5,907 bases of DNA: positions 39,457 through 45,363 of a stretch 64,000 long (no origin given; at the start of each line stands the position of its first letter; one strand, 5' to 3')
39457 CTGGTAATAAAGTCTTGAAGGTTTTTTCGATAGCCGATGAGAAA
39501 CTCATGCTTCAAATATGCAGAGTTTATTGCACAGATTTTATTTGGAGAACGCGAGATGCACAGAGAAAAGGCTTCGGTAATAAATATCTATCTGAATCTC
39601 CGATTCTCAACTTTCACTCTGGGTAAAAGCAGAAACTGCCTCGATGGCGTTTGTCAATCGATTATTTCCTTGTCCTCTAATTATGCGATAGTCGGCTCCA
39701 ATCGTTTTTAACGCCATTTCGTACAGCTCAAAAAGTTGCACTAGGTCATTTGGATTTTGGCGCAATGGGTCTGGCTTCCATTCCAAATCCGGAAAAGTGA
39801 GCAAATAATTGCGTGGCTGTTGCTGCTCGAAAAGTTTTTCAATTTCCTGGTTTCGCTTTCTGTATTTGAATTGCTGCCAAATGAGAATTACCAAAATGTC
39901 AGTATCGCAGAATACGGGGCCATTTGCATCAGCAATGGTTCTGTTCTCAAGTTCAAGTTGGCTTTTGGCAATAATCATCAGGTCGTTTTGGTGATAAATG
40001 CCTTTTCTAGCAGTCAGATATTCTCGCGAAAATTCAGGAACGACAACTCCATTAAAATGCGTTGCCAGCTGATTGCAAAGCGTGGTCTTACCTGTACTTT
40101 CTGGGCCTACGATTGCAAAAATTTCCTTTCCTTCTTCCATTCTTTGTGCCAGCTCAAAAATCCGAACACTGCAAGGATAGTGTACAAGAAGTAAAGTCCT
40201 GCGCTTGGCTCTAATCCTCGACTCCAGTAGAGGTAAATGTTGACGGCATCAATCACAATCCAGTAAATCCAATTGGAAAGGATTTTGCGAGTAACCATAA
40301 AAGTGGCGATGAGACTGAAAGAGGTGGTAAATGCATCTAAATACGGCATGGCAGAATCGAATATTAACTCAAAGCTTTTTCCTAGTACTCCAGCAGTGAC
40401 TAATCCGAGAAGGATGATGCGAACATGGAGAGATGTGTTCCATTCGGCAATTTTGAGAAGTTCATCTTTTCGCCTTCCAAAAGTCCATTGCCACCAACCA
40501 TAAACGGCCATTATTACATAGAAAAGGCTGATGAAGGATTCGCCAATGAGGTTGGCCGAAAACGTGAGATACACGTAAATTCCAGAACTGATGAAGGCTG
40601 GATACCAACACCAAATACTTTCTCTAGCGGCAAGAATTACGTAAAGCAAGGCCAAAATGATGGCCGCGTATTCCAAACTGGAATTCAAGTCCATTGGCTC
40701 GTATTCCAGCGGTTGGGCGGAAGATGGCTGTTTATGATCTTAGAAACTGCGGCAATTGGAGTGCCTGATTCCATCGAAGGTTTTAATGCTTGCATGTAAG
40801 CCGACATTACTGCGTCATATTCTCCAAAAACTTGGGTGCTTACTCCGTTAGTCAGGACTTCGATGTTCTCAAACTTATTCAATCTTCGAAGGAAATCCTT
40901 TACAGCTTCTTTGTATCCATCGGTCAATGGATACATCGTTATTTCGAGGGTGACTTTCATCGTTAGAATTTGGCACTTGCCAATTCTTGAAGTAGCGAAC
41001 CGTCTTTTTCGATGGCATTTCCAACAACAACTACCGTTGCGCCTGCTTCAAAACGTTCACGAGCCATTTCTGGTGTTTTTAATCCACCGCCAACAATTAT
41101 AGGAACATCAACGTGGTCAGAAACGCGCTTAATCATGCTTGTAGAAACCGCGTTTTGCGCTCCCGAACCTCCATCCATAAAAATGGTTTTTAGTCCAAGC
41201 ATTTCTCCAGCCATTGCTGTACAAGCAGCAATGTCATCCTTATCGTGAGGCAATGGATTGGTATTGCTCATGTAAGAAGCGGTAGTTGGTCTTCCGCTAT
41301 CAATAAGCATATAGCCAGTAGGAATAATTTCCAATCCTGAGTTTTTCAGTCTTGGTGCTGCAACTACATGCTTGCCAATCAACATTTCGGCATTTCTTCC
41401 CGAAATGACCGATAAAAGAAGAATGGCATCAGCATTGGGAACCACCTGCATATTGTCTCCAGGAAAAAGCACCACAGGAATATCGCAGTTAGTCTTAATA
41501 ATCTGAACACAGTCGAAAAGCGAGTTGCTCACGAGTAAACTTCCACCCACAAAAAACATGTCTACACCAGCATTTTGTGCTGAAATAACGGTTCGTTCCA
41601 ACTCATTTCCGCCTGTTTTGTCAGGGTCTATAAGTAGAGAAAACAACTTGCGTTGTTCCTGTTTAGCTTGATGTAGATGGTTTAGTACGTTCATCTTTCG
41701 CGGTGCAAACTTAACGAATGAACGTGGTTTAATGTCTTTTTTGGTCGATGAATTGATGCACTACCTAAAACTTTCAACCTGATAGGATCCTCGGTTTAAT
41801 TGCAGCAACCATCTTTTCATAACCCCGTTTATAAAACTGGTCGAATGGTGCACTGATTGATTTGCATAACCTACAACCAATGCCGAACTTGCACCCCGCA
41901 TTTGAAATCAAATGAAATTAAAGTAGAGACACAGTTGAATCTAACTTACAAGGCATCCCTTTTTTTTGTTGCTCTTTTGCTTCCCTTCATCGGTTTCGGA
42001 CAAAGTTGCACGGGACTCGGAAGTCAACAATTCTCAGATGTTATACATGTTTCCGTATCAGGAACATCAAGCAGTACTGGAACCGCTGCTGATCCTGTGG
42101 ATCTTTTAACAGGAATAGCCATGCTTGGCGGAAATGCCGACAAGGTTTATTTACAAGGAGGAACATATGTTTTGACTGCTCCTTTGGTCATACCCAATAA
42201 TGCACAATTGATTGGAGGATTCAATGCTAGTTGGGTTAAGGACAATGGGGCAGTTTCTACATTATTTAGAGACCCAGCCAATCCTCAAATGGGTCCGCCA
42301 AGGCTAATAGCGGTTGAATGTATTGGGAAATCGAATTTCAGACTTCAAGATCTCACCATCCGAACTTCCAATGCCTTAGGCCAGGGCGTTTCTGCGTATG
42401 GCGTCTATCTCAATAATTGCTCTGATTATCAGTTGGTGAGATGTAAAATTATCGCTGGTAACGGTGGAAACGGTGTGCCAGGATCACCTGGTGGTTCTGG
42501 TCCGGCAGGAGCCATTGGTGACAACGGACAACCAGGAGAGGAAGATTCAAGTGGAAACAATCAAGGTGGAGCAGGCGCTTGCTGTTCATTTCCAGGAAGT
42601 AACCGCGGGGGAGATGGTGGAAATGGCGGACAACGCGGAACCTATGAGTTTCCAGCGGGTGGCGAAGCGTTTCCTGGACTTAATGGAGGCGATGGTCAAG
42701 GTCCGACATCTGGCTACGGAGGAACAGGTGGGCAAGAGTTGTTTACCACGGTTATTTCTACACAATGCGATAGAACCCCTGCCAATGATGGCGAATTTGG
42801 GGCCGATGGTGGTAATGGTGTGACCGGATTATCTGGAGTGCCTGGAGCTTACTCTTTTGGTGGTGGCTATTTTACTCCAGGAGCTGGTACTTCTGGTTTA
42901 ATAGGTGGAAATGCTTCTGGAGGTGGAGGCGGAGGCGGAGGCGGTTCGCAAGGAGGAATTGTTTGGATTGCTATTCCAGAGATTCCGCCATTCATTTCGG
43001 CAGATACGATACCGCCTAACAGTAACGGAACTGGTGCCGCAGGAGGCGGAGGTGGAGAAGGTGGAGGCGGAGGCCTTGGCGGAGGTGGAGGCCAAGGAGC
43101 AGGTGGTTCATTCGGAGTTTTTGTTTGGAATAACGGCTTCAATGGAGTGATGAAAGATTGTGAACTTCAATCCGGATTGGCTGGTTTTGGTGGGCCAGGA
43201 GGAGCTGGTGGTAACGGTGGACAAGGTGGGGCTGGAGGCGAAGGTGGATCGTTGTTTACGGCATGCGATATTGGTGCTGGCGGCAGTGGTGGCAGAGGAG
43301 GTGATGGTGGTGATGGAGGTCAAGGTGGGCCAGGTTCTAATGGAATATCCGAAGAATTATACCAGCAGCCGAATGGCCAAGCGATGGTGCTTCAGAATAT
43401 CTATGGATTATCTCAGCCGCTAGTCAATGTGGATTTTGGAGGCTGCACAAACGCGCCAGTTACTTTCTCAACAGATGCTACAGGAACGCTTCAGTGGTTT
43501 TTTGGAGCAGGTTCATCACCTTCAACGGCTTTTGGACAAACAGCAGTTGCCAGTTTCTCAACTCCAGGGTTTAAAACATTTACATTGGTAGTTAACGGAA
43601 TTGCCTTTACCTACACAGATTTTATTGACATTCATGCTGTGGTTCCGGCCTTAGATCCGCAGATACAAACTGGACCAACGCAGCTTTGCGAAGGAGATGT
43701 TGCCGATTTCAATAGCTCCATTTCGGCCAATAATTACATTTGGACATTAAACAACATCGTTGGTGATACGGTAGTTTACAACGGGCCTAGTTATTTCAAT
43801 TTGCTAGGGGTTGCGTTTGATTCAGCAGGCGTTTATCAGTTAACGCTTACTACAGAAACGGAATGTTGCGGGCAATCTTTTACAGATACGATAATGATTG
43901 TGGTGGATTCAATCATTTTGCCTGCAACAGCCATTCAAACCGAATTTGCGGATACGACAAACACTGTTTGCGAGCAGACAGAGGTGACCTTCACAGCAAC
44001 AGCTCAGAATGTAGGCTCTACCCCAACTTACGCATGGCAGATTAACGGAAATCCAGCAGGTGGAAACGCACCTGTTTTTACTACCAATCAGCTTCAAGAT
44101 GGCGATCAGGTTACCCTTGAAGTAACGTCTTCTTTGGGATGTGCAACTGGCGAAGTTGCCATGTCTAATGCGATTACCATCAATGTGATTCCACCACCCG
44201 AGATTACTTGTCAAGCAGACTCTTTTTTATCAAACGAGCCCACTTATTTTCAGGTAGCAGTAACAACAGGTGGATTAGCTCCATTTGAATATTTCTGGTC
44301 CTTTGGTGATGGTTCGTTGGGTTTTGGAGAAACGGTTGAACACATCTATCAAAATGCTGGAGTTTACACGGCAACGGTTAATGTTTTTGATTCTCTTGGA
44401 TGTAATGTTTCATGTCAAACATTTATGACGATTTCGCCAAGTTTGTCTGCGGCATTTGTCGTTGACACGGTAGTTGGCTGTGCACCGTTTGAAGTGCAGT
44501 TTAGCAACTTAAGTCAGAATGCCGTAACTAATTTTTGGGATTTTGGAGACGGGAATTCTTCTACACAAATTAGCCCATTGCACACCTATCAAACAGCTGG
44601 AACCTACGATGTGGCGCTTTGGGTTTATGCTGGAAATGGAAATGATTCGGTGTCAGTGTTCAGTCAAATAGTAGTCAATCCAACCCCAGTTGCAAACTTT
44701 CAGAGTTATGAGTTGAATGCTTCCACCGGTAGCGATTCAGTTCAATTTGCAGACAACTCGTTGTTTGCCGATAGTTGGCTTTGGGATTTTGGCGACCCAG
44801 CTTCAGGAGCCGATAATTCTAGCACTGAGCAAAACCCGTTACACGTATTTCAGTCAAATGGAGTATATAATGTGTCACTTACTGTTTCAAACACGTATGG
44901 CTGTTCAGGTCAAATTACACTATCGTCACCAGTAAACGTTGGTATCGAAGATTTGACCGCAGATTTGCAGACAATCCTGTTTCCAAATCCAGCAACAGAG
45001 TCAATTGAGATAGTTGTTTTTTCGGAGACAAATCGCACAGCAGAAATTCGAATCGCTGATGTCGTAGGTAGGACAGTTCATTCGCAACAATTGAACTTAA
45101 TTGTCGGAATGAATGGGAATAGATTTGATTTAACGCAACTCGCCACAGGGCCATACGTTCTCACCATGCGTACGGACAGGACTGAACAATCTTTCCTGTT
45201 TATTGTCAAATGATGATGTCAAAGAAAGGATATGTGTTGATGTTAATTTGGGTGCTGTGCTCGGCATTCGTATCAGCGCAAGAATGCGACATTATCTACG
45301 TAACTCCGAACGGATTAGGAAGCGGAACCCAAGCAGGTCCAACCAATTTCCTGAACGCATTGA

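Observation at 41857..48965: Tandem giant paralogues with a beta-helix cap and long (GGx)n modules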

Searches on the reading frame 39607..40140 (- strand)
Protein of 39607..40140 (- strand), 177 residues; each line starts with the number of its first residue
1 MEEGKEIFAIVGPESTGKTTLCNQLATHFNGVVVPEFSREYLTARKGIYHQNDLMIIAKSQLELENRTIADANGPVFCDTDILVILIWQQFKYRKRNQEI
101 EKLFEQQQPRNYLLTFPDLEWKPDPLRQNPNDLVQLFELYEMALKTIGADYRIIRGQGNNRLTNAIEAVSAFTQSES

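Call 58: search_protein_families(library=pfam, proteins=[window:39607-40140:-], max_evalue=0.00001)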
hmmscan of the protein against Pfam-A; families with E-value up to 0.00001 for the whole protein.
window:39607-40140:- (177 aa): 1 family
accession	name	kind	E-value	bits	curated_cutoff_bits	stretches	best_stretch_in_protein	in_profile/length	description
PF13521.12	AAA_28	-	6.4e-29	101.7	27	1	8-161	2-164/164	AAA domain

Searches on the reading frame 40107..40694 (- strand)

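Call 58: search_protein_families(library=pfam, proteins=[window:40107-40694:-], max_evalue=0.00001)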
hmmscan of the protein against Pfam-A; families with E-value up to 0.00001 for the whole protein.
window:40107-40694:- (195 aa): 1 family
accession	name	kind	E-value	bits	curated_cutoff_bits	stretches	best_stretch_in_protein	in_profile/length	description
PF04973.17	NMN_transporter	-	6.2e-49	166.7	27.3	1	6-184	2-175/175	Nicotinamide mononucleotide transporter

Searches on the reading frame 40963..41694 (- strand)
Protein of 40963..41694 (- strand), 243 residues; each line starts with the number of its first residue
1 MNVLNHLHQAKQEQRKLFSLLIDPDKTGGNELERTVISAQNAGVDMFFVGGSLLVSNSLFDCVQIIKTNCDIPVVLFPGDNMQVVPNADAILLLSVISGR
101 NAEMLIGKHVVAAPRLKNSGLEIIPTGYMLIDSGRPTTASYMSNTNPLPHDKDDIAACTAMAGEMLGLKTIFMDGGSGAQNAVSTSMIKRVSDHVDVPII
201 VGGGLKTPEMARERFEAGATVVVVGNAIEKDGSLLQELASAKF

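Call 58: search_protein_families(library=pfam, proteins=[window:40963-41694:-], max_evalue=0.00001)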
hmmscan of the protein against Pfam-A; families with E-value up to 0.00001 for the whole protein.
window:40963-41694:- (243 aa): 3 families
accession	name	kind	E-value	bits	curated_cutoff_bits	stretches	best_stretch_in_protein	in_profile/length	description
PF01884.23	PcrB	-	2.4e-38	132.3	23.9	1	15-238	7-222/226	PcrB family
PF00977.27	His_biosynth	-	2.1e-08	34.3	23.6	1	176-240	53-117/228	Histidine biosynthesis protein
PF01180.27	DHO_dh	-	7.3e-07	29.1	27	1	177-233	218-277/291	Dihydroorotate dehydrogenase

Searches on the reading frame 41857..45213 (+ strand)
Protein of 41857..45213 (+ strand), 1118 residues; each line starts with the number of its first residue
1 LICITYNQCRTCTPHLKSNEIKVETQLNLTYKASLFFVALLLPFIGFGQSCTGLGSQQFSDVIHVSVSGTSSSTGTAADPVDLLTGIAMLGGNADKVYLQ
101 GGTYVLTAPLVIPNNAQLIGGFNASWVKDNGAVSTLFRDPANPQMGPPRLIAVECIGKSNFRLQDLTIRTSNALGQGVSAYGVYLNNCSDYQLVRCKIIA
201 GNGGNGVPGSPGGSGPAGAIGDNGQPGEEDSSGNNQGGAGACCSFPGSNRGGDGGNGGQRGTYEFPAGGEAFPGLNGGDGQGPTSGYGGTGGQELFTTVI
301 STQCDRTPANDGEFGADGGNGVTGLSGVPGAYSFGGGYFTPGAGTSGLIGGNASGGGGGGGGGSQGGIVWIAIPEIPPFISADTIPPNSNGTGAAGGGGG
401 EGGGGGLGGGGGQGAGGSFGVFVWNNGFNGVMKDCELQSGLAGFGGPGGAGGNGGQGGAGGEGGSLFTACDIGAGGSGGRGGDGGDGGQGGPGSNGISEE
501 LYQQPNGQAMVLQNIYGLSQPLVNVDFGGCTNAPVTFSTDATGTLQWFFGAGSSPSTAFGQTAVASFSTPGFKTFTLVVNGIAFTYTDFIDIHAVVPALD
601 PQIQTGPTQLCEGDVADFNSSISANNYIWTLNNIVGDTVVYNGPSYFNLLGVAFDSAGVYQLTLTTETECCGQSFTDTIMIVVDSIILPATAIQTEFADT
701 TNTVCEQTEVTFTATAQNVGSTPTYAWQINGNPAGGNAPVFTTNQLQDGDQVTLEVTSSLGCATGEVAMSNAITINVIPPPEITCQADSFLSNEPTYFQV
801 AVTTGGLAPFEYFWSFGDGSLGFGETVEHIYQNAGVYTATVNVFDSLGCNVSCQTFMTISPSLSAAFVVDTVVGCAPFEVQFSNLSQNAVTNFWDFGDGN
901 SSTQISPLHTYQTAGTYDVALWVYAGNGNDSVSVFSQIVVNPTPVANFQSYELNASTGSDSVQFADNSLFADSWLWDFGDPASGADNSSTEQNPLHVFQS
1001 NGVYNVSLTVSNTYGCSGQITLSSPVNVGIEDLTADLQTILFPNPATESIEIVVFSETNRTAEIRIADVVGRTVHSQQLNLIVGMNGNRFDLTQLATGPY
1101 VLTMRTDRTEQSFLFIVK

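Call 3: search_protein_families(library=pfam, proteins=[window:41857-45213:+], max_evalue=0.01)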
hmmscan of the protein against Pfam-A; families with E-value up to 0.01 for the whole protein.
window:41857-45213:+ (1118 aa): 3 families
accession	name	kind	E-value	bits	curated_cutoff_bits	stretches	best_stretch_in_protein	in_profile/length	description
PF18911.6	PKD_4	-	6.6e-44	148.3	27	3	780-856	3-81/85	PKD domain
PF00801.26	PKD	-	2.4e-25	88.8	23.5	3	790-855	11-76/80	PKD domain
PF18962.6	Por_Secre_tail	-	4.3e-10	40.2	27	1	1041-1111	1-69/75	Secretion system C-terminal sorting domain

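Call 4: search_protein_families(library=ncbifam, proteins=[window:41857-45213:+], max_evalue=0.01)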
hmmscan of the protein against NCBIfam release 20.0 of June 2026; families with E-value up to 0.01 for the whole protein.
window:41857-45213:+ (1118 aa): 3 families
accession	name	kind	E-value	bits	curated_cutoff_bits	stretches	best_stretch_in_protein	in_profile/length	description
NF038113.1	T9SSA_dep_M36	equivalog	3.8e-08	31.9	885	1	1028-1117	783-868/869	T9SS-dependent M36 family metallopeptidase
NF058578.1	CPR_pilus_PamR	equivalog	5.5e-07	28.7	300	0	805-848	176-227/297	pilus system RbmA-like protein PamR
TIGR04183.1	Por_Secre_tail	domain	3.2e-06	27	23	1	1041-1118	1-72/72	T9SS type A sorting domain-containing protein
